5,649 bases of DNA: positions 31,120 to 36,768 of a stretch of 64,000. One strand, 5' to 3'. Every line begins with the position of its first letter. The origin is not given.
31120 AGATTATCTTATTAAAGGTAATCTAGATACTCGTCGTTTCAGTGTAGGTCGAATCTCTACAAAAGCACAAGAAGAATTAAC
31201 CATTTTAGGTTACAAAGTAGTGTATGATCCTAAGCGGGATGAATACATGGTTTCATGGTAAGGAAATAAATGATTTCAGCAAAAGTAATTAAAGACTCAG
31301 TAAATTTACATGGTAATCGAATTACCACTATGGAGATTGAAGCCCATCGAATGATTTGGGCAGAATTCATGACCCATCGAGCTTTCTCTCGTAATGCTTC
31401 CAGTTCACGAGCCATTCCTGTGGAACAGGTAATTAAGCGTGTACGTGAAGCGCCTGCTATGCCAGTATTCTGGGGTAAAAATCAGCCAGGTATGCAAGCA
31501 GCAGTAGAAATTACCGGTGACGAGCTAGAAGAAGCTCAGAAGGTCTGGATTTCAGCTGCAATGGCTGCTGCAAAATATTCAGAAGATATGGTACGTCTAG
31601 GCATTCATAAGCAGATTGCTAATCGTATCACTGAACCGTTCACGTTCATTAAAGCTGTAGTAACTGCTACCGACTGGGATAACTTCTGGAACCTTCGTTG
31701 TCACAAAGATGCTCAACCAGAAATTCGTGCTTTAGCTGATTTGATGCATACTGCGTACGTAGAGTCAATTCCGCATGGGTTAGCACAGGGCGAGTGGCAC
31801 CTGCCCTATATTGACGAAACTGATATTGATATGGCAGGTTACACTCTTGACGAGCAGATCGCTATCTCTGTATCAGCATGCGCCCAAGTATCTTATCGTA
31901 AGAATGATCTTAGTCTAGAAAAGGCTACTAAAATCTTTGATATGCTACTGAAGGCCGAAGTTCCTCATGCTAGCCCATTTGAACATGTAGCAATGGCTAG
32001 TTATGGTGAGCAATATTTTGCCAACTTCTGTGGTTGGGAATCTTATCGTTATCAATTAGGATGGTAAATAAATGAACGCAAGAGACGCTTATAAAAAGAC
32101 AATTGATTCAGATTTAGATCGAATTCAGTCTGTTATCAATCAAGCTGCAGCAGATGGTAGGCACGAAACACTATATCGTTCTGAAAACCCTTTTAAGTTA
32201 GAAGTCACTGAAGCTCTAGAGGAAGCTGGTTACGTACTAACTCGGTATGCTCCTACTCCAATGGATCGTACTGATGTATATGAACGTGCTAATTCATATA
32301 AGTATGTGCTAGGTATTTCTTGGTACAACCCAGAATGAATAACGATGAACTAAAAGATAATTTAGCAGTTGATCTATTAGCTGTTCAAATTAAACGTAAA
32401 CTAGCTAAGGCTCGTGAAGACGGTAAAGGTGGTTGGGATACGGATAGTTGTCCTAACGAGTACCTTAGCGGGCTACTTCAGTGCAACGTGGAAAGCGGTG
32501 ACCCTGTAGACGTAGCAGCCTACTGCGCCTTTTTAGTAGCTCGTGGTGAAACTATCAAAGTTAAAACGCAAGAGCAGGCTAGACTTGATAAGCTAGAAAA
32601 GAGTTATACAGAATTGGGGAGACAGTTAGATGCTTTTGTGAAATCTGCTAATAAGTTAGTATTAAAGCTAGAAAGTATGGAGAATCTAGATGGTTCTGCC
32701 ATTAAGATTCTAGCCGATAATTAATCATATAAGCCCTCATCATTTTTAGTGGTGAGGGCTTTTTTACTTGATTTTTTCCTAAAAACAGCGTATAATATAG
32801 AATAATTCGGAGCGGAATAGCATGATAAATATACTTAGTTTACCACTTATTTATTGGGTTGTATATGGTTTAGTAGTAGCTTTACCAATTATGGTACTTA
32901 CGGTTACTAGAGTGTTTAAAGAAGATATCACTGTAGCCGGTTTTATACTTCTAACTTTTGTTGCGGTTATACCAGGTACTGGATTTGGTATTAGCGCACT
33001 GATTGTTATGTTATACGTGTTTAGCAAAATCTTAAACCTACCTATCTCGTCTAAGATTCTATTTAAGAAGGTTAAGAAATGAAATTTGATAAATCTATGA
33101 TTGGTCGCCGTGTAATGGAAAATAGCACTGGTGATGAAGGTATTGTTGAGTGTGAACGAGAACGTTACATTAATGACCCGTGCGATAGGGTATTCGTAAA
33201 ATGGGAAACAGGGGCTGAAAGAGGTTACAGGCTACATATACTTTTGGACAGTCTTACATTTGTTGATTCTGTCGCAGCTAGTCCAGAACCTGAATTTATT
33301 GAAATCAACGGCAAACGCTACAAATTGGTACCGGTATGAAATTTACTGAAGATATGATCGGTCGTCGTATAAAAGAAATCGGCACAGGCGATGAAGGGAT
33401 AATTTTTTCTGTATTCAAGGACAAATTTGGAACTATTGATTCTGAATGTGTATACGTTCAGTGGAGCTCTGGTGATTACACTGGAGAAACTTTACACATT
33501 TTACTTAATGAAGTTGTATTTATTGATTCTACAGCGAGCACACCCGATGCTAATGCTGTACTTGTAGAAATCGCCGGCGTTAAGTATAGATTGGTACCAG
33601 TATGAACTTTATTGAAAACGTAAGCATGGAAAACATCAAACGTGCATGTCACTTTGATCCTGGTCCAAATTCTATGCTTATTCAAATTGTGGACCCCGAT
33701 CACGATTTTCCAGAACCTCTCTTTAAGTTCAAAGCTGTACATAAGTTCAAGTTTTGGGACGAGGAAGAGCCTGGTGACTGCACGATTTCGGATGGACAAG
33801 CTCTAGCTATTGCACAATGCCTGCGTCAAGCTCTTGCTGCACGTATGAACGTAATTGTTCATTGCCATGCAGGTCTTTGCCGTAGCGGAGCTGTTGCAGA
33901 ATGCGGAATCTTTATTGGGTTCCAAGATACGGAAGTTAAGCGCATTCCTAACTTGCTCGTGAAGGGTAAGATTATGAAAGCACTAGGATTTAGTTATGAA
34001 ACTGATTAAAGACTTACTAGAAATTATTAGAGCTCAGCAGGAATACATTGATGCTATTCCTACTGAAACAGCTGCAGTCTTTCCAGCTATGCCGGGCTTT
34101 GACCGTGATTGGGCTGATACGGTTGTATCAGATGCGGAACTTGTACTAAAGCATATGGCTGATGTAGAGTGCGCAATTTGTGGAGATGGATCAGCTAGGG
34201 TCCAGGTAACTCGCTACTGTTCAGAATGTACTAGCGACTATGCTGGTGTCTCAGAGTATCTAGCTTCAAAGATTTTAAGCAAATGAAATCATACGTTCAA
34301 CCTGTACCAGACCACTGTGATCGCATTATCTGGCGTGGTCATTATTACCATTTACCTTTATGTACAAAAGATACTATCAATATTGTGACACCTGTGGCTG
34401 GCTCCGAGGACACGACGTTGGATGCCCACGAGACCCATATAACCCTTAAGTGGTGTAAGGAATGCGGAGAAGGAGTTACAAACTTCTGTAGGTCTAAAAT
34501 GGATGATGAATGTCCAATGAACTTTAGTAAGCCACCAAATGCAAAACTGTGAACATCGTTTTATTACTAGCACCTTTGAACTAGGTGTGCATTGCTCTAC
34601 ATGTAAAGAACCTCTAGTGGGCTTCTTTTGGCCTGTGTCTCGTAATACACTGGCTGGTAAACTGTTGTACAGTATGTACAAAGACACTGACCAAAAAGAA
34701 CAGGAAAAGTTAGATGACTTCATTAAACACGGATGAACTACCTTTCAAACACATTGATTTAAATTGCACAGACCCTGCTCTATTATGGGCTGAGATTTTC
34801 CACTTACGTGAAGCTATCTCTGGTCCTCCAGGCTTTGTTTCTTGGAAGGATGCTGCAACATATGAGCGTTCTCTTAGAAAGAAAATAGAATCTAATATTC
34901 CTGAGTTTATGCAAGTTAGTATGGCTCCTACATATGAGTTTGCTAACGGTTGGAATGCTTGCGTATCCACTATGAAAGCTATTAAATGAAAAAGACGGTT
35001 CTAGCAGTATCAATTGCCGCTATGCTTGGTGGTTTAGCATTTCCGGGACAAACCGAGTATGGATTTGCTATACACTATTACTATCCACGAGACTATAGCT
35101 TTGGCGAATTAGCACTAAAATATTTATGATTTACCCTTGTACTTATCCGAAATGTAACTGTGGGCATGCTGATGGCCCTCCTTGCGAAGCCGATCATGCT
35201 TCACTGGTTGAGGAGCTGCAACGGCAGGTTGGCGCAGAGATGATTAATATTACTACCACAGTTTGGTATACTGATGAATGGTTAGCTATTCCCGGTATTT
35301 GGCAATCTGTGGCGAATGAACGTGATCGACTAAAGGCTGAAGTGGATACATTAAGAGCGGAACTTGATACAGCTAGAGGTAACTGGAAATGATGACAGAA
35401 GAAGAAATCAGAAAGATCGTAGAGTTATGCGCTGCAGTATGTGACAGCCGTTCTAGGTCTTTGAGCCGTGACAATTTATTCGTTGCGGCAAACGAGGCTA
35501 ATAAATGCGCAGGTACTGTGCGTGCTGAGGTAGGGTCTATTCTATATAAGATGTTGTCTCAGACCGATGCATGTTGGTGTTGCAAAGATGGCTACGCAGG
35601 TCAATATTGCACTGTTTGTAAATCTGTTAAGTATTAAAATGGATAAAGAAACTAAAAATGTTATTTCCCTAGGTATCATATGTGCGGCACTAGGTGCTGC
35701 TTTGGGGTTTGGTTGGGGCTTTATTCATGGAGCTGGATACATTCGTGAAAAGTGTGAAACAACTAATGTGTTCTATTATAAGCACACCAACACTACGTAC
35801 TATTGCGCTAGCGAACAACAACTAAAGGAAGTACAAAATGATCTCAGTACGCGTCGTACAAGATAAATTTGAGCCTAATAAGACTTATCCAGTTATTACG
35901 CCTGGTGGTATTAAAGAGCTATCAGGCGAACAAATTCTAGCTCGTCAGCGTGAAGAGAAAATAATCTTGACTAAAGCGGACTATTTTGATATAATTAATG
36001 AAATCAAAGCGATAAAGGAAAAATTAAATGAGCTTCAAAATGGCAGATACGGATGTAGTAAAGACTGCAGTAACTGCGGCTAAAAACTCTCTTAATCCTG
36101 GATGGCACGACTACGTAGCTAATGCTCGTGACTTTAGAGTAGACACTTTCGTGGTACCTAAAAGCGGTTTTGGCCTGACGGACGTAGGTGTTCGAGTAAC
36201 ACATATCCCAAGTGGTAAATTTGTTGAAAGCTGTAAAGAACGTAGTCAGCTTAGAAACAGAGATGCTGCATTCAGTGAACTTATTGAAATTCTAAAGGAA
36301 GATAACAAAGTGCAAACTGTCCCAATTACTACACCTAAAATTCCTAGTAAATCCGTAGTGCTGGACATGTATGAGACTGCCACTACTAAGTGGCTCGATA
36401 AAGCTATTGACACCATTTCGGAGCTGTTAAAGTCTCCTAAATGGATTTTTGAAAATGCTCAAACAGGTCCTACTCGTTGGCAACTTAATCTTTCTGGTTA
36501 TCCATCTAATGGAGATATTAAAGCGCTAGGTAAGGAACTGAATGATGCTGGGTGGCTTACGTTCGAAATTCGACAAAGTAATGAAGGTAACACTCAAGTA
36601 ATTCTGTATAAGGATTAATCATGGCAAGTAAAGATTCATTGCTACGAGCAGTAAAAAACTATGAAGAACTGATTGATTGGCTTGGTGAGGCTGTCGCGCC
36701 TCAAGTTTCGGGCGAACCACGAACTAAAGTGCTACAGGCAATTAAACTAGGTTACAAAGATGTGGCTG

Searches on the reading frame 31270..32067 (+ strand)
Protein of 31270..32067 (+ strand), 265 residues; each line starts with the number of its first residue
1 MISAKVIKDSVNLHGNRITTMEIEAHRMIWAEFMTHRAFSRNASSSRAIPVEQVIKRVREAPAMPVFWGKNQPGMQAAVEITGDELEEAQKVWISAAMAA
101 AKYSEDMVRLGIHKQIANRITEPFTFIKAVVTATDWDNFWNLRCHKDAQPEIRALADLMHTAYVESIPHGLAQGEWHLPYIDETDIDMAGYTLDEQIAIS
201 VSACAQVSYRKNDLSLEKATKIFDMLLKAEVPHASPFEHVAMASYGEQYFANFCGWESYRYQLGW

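Call 10: search_protein_families(library=phrogs, proteins=[window:31270-32067:+], max_evalue=0.001)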
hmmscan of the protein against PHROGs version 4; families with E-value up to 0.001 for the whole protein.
window:31270-32067:+ (265 aa): 2 families
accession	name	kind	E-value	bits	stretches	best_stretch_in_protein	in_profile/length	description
phrog_85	-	DNA, RNA and nucleotide metabolism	6.6e-76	257.5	1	2-261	410-697/866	thymidylate synthase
phrog_10644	-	DNA, RNA and nucleotide metabolism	0.00034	21.8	1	20-173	2-153/160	thymidylate synthase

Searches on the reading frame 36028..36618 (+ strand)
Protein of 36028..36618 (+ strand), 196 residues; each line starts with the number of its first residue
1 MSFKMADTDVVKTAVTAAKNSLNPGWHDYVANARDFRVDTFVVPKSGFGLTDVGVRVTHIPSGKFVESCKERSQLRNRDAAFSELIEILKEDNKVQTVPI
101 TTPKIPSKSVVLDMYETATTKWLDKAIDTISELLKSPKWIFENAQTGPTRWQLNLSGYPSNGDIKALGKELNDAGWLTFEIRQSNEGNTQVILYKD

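Call 8: search_protein_families(library=phrogs, proteins=[window:36028-36618:+], max_evalue=0.1)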
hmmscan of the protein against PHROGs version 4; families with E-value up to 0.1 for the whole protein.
window:36028-36618:+ (196 aa): 5 families
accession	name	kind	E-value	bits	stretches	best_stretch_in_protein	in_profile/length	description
phrog_20323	-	other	9.8e-15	55.2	1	32-91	3-64/73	RF-1 domain peptide chain release factor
phrog_3122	-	other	8.8e-06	26.8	1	51-88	50-87/136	RF-1 domain peptide chain release factor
phrog_19918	-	unknown function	2.1e-05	25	1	33-83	217-270/355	-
phrog_35727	-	unknown function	4.5e-05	24.2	1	32-89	3-66/162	-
phrog_32571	-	unknown function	0.018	16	1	33-90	61-117/136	-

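Call 9: search_protein_families(library=pfam, proteins=[window:36028-36618:+], max_evalue=0.1)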
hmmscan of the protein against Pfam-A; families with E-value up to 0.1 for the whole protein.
window:36028-36618:+ (196 aa): 1 family
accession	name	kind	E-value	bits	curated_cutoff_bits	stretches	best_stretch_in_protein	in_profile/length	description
PF00472.26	RF-1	-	1.4e-07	31.9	35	1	51-92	30-72/116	RF-1 domain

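Call 26: find_related_loci(query=window:36028-36618:+, collection=viral_contigs, flank=8000)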
Query window:36028-36618:+ (196 aa) in viral_contigs; peptide patterns used: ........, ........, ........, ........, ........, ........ (x = any residue, [..] = any of these).
11 stretches matched a pattern, but none encodes a relative of the query by tblastn (E <= 1e-3).
